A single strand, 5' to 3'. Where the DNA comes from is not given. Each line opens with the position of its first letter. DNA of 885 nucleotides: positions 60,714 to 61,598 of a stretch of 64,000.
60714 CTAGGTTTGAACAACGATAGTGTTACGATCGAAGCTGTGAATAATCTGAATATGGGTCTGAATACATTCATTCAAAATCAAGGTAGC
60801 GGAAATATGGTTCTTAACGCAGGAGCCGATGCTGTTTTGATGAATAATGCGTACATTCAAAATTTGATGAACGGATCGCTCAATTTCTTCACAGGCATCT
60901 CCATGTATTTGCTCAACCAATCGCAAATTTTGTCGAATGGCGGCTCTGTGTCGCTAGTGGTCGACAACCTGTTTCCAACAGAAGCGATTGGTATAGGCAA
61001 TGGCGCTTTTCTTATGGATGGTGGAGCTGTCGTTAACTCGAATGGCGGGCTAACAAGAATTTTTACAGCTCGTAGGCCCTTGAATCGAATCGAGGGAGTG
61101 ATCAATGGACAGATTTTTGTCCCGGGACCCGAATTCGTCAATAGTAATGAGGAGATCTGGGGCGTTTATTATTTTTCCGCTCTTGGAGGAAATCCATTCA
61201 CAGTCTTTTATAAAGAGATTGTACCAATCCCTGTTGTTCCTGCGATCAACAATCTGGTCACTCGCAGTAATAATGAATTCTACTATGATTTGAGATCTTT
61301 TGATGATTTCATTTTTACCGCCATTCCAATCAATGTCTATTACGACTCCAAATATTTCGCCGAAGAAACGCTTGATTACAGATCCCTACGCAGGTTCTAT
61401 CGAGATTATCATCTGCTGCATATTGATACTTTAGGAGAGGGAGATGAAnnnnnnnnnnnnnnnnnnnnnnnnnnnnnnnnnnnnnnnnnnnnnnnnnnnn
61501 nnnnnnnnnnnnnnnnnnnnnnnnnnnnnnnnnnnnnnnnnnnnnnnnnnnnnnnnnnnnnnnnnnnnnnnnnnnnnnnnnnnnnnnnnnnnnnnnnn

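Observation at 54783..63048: Type Vb (two-partner secretion) locus with a 2222-aa exoprotein in an otherwise chlamydia-like gene context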

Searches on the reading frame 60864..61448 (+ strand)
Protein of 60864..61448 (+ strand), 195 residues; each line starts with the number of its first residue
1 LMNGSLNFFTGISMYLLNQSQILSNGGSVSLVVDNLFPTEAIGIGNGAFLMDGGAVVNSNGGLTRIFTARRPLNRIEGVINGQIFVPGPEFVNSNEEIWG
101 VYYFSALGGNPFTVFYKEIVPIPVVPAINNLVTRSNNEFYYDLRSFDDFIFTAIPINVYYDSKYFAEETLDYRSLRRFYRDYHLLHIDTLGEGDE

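Call 26: find_related_loci(query=A2, collection=genome_contigs, flank=10000)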
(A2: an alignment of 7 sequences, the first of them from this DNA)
Query A2 (195 aa) in genome_contigs; peptide patterns used: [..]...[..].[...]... (x = any residue, [..] = any of these).
73 stretches matched a pattern; 61 encode a relative of the query (tblastn E <= 1e-3); 61 distinct loci.
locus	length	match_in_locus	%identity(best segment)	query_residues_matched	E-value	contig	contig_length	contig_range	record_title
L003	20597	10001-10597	46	4-190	2e-46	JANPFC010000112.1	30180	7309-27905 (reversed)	MAG: Chlamydiota bacterium isolate VAR_78_metabat_106 VAR_78_k141_4436821, whole genome shotgun sequence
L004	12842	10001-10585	42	4-190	2e-45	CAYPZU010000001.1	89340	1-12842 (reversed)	MAG TPA_asm: uncultured bacterium isolate SRP292972_co2_195 genome assembly, contig: NODE_212_length_89340_cov_8.336977,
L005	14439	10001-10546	44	13-190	1e-33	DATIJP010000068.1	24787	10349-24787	MAG TPA_asm: Rhabdochlamydiaceae bacterium isolate SMAG_U15694 k141_475586, whole genome shotgun sequence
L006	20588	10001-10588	38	4-190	4e-32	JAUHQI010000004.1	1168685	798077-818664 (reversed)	MAG: Candidatus Sacchlamyda saccharinae isolate RhabSjap6 c_000000000004, whole genome shotgun sequence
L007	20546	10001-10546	38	3-181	8e-30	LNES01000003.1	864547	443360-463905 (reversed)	MAG: Chlamydiae bacterium Ga0074140 Ga0074140_11.3, whole genome shotgun sequence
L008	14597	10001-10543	37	4-190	7e-28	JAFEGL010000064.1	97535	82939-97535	MAG: Verrucomicrobia bacterium isolate SZAS-17 LIN-573__64__length-97535, whole genome shotgun sequence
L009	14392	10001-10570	35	3-188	4e-28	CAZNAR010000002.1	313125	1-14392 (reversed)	MAG TPA_asm: uncultured bacterium isolate binchicken_co199_24 genome assembly, contig: NODE_25_length_313125_cov_11.0943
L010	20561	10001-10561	33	1-183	4e-27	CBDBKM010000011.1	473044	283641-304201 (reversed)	MAG: Chlamydiales bacterium isolate 6b1bf94d-6835-46bf-8ca5-1ec758719f37 genome assembly, contig: contig_11, whole genom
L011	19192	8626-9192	35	3-181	6e-27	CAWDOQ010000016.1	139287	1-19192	MAG: Chlamydiia bacterium isolate MFD04780.bin.1.111 genome assembly, contig: contig_5020, whole genome shotgun sequence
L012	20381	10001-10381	45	4-127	7e-27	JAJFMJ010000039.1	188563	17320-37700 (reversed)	MAG: Chlamydiae bacterium isolate OFTM45 OFTM45_38, whole genome shotgun sequence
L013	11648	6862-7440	37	17-190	1e-26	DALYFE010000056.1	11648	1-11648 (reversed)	MAG TPA_asm: Chlamydiales bacterium isolate CTOTU14274 NODE_1275_length_11648_cov_3.601829, whole genome shotgun sequenc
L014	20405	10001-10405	40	27-167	5e-25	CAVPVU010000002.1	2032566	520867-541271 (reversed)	MAG: uncultured Chlamydiales bacterium isolate MFD00008.bin.2.19 genome assembly, contig: contig_47407, whole genome sho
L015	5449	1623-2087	37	29-181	1e-24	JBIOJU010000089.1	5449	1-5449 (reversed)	MAG: Chlamydiales bacterium isolate GcA13-11 k141_610571_length_5449_cov_12.0000, whole genome shotgun sequence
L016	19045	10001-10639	30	1-188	2e-24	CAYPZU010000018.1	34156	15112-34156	MAG TPA_asm: uncultured bacterium isolate SRP292972_co2_195 genome assembly, contig: NODE_1132_length_34156_cov_8.560599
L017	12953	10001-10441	36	28-190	2e-24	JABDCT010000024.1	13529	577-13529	MAG: Chlamydiae bacterium isolate BWMinHeated_Nextera25_MAG3 3300020832.a:Ga0207093_1090, whole genome shotgun sequence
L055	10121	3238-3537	38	26-118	3e-11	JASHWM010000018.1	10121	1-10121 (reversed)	MAG: Candidatus Rhabdochlamydia sp. isolate JOPF231 JOPF_NEAR_contig_123933, whole genome shotgun sequence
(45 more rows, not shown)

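Call 31: search_solved_structures(query=A1, max_evalue=10)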
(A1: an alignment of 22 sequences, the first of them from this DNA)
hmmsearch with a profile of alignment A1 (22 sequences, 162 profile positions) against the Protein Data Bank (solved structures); distinct sequences matched with E-value up to 10: 3.
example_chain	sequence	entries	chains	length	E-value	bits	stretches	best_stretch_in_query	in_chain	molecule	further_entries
5j5u_A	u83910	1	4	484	0.1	15.8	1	61-106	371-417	RagB/SusD domain protein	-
9z3q_C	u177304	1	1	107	0.71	13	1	64-112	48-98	MLKH3 Light chain FV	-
6z1p_Bm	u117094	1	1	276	4.2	10.5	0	78-121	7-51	Ribosomal protein S13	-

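Call 44: predict_structure(alignment_id=A1)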
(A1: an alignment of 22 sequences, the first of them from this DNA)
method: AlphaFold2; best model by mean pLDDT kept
length: 195 residues; sequences in the alignment: 22
mean_pLDDT: 68.6   pTM: 0.60
mean pLDDT of the five models: 68.6, 67.8, 67.1, 66.7, 64.1
residues with pLDDT >= 90: 45; 70-90: 52; 50-70: 28; < 50: 70
segments of 3 or more residues with pLDDT < 50: 122-175, 182-195
pLDDT, mean of each block of 10 residues (from residue 1): 83 91 91 67 74 95 89 93 90 85 64 81 43 46 45 43 42 48 46 41
secondary structure, 60 per line:
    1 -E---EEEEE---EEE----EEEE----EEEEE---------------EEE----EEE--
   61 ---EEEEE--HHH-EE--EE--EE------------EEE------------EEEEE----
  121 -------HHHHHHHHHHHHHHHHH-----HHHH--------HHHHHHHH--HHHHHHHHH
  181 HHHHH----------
elements in order: E6-10 E14-16 E21-24 E29-33 E49-51 E56-58 E64-68 E97-99 E112-116 H128-144 H150-153 H162-169 H172-185

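Call 46: fold_search(model_id=the predicted structure, library=pdb)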
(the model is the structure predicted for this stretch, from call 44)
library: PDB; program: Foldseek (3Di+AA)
matches with E <= 10: 17; with E <= 0.001: 0
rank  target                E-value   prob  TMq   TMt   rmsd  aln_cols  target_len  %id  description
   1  5jlv_D                6.0e-01  0.05  0.13  0.21   9.8       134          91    9  Receptor binding domain of Botulinum neurotoxin A in complex with human glycosylated SV2C (released 2016-06-15)
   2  8jli_A                6.0e-01  0.03  0.13  0.06  17.8       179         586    9  Cryo-EM structure of SV2A dimer in complex levetiracetam (released 2024-05-01)
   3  2g0y                  1.2e+00  0.01  0.08  0.11  12.8       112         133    7  Crystal Structure of a Lumenal Pentapeptide Repeat Protein from Cyanothece sp 51142 at 2.3 Angstrom Resolution. Tetragon (released 2006-11-07)
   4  5jlv_C                2.1e+00  0.01  0.11  0.16  11.6       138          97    7  Receptor binding domain of Botulinum neurotoxin A in complex with human glycosylated SV2C (released 2016-06-15)
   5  6es1_B                2.5e+00  0.01  0.12  0.18   9.1       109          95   10  Crystal structure of the binding domain from botulinum neurotoxin A2 bound to extracellular domain of human receptor S (released 2018-04-25)
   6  6zt4_A                2.9e+00  0.02  0.12  0.12  13.1       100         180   11  Pentapeptide repeat protein MfpA from Mycobacterium smegmatis (released 2021-03-03)
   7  5jmc_B                3.1e+00  0.01  0.11  0.18  11.0       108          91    6  Receptor binding domain of Botulinum neurotoxin A in complex with rat SV2C (released 2016-06-15)
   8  2f3l                  3.1e+00  0.01  0.11  0.13  12.2       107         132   10  Crystal Structure of a Lumenal Rfr-domain protein (Contig83.1_1_243_746) from Cyanothece sp. 51142 at 2.1 Angstrom resol (released 2006-11-07)
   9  2xty_B                3.7e+00  0.03  0.16  0.16   9.6       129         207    5  Structure of QnrB1 (R167E-Trypsin Treated), a plasmid-mediated fluoroquinolone resistance protein (released 2010-10-27)
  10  2ml1_MODEL_1_A        3.9e+00  0.03  0.13  0.16  13.1        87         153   17  Solution Structure of AlgE6R1 subunit from the Azotobacter vinelandii Mannuronan C5-epimerase (released 2014-10-01)
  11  5xdm_B                4.3e+00  0.02  0.10  0.15   9.6        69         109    9  Structure of the C-terminal domain of E. coli MinC at 3.0 angstrom resolution (released 2018-02-07)
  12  6c0b_A                4.5e+00  0.02  0.10  0.05  11.9        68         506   13  Structural basis for recognition of frizzled proteins by Clostridium difficile toxin B (released 2018-05-16)
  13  7jgj_A                4.8e+00  0.03  0.17  0.04   8.5        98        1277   13  IgA1 Protease in complex with neutralizing mAb (released 2020-12-09)
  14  8jlc_A                4.8e+00  0.01  0.13  0.06  15.2       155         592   11  Cryo-EM structure of SV2A in complex with BoNT/A2 Hc and levetiracetam (released 2024-05-01)
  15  5jmc_H                5.4e+00  0.02  0.14  0.24  11.6       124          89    8  Receptor binding domain of Botulinum neurotoxin A in complex with rat SV2C (released 2016-06-15)
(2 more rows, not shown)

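Call 56: search_protein_representatives(alignment_id=A1)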
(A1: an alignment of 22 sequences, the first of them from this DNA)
Query: 22 sequences, 162 profile positions. Proteins with E-value up to 0.001 (for the whole library): 800; up to 1e-10: 725; up to 1e-30: 329. The best 150 are listed.
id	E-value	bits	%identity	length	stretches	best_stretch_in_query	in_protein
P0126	1.4e-59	216.9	-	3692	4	2-137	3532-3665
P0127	4.2e-58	212.2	-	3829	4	3-136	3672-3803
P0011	3.4e-51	189.7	-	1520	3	2-161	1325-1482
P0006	2.5e-49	183.7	-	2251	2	2-159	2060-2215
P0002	3.1e-49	183.3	-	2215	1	2-157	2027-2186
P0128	4.9e-49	182.7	-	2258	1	2-159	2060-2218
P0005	6.5e-49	182.3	-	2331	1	2-160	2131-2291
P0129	6.5e-49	182.3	-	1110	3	2-160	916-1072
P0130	4.6e-48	179.5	-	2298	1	2-159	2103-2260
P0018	5.5e-47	176.0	-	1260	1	3-160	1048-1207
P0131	6.6e-47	175.8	-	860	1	2-161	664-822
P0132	1.2e-46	175.0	-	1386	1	3-160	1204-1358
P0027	2.2e-46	174.1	-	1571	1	2-160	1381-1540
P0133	6.2e-46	172.6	-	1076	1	2-155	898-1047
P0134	6.9e-46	172.4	-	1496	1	3-151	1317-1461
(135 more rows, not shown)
